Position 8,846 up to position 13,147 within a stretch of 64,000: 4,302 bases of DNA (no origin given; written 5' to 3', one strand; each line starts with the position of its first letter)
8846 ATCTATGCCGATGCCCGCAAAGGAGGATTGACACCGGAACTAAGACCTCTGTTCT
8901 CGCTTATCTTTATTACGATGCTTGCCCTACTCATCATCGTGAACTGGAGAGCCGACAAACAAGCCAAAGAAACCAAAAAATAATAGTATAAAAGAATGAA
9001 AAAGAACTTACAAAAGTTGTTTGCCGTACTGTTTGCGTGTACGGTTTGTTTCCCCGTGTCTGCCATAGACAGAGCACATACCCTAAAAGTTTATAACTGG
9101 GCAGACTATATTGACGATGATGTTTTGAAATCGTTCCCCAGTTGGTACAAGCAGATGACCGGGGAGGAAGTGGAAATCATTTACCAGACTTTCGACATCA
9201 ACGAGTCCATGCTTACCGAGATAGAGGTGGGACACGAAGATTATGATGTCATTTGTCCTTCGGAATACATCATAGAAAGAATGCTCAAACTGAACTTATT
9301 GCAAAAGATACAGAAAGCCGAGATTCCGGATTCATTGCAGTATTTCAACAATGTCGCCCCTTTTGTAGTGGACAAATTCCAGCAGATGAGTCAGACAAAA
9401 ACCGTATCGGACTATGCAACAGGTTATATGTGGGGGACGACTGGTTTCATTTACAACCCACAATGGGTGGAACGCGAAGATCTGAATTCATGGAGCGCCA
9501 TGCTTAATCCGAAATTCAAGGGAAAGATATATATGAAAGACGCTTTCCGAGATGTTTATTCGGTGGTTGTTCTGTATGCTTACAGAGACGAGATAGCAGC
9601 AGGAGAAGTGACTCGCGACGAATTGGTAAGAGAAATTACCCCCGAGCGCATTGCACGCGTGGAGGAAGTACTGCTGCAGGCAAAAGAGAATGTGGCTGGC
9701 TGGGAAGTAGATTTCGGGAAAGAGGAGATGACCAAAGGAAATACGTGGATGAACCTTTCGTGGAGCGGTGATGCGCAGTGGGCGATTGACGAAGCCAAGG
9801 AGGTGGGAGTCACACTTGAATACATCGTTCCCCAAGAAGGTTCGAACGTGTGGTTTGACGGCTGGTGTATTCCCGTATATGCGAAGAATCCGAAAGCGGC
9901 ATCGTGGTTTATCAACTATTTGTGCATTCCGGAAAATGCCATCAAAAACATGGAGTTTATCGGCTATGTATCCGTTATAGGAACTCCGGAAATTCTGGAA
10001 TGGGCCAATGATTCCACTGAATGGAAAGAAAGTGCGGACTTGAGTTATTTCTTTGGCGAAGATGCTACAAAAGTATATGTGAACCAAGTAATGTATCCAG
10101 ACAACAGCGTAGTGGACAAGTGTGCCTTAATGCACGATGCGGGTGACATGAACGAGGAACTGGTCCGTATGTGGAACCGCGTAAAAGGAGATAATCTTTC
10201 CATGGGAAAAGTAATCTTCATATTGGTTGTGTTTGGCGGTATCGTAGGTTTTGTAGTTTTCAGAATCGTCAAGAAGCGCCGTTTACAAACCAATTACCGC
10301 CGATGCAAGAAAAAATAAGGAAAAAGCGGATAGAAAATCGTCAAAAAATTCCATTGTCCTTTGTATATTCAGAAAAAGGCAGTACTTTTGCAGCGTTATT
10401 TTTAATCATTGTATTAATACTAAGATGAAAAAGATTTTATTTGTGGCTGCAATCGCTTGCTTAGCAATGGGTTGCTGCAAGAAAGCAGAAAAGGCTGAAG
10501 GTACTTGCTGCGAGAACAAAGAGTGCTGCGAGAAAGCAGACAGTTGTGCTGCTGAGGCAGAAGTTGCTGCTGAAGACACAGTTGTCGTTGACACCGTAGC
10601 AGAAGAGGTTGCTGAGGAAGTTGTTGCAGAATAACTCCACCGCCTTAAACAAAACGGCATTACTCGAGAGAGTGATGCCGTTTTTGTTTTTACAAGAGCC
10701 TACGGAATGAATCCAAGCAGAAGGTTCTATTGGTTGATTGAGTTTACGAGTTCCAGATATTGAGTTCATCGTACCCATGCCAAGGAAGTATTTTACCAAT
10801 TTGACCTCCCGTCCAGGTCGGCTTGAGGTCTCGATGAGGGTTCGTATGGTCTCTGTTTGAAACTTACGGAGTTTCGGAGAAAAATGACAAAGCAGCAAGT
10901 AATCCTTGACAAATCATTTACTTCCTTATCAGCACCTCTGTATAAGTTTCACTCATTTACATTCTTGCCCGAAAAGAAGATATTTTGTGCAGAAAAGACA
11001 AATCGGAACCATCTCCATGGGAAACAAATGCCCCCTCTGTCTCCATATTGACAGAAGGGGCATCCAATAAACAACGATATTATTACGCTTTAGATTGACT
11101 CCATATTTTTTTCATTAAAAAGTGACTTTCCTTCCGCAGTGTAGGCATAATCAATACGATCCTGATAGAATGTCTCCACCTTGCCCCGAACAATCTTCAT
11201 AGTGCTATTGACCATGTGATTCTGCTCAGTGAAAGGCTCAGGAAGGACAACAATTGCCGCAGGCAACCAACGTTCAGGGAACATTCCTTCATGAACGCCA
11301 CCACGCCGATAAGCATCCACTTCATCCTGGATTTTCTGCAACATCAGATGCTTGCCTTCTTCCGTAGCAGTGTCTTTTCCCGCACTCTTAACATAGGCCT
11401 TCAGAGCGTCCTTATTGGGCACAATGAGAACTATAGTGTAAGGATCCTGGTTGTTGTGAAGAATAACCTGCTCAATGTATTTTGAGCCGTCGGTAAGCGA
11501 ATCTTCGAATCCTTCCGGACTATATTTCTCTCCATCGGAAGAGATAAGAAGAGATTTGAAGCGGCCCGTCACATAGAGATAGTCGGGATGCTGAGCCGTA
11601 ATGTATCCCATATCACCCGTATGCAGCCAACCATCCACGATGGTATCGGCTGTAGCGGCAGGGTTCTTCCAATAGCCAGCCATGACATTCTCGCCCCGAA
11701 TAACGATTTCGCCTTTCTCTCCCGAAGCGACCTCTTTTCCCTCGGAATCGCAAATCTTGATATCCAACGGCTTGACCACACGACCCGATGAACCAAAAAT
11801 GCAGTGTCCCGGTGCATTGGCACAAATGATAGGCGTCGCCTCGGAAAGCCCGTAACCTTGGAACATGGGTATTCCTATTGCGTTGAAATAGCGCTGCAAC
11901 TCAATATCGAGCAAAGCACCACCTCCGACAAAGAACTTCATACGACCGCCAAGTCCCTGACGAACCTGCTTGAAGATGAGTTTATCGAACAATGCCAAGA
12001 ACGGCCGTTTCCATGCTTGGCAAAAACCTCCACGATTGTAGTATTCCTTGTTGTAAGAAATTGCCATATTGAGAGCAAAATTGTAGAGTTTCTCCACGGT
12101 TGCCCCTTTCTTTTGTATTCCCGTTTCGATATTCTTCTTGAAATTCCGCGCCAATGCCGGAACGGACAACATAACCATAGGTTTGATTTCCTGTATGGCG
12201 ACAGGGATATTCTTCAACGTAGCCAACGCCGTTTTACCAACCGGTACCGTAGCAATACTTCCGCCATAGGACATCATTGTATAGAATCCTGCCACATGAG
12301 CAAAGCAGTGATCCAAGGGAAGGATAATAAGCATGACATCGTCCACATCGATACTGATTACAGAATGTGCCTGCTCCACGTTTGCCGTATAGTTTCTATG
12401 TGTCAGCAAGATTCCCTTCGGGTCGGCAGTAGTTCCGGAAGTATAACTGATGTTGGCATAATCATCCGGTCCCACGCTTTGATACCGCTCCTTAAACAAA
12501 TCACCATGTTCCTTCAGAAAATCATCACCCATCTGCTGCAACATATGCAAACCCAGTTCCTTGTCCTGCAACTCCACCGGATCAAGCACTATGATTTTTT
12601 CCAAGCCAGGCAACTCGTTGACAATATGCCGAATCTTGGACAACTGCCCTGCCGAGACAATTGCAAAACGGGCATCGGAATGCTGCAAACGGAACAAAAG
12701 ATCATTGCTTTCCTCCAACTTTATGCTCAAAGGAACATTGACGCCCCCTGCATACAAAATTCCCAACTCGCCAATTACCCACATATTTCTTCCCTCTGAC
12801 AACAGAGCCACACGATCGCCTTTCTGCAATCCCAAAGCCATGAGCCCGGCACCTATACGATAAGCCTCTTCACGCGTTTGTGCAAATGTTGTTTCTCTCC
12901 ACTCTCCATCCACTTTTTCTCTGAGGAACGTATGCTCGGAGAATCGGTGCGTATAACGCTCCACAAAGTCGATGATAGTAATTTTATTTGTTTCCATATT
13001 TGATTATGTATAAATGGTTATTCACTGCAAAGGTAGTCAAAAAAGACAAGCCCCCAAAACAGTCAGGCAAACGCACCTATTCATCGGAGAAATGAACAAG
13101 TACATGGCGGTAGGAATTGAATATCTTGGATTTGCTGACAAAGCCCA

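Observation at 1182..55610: Interspersed family of intergenic elements built from head-to-tail 11-nt units ending in (T/C)(G/C)AGG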

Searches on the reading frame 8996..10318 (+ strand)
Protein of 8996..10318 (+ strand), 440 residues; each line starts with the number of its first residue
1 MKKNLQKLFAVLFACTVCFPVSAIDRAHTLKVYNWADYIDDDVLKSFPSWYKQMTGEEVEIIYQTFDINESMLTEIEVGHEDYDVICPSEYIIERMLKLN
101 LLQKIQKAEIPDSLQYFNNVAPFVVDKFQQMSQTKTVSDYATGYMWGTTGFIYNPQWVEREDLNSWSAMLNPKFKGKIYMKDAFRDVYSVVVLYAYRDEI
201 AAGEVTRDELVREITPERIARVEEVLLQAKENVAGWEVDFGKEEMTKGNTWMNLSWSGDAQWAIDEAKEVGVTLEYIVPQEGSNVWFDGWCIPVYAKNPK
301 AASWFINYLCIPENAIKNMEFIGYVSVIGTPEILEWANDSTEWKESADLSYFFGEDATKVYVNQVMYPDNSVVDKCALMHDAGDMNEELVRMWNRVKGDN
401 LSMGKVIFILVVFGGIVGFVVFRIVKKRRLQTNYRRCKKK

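Call 14: search_protein_families(library=pfam, proteins=[window:8996-10318:+])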
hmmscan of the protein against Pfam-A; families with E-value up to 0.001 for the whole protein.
window:8996-10318:+ (440 aa): 3 families
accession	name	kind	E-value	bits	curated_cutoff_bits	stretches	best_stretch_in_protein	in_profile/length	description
PF13416.11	SBP_bac_8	-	2.8e-24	86.8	27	1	51-327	6-261/279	Bacterial extracellular solute-binding protein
PF13343.11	SBP_bac_6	-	4.2e-13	49.8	24.6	1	115-313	34-206/245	Bacterial extracellular solute-binding protein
PF01547.30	SBP_bac_1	-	2.1e-05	25.1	26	1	50-309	17-300/307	Bacterial extracellular solute-binding protein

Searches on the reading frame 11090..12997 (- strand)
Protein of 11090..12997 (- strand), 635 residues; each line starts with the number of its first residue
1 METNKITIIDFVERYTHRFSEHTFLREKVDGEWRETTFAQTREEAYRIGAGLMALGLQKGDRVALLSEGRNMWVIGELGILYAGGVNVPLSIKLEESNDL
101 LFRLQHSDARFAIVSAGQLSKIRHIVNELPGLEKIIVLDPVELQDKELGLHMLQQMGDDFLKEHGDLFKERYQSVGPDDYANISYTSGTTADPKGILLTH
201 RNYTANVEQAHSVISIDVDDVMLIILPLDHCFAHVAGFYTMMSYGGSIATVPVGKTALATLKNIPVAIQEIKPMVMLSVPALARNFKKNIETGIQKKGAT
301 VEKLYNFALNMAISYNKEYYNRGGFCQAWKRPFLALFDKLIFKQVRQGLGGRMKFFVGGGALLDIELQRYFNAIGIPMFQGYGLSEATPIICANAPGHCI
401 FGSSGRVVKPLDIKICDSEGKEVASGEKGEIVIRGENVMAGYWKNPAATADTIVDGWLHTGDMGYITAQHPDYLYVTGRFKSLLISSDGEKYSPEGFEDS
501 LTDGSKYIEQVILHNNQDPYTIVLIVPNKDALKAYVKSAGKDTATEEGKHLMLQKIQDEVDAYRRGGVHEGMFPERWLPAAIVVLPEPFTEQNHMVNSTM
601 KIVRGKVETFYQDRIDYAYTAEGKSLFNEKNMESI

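Call 14: search_protein_families(library=pfam, proteins=[window:11090-12997:-])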
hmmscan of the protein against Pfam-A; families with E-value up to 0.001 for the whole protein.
window:11090-12997:- (635 aa): 2 families
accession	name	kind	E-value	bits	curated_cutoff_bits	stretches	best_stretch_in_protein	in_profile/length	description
PF00501.34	AMP-binding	-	6.1e-72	243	29.9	1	14-443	3-384/384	AMP-binding enzyme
PF23562.2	AMP-binding_C_3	-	2.8e-05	24.9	20.8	1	483-621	3-122/124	AMP-binding enzyme C-terminal domain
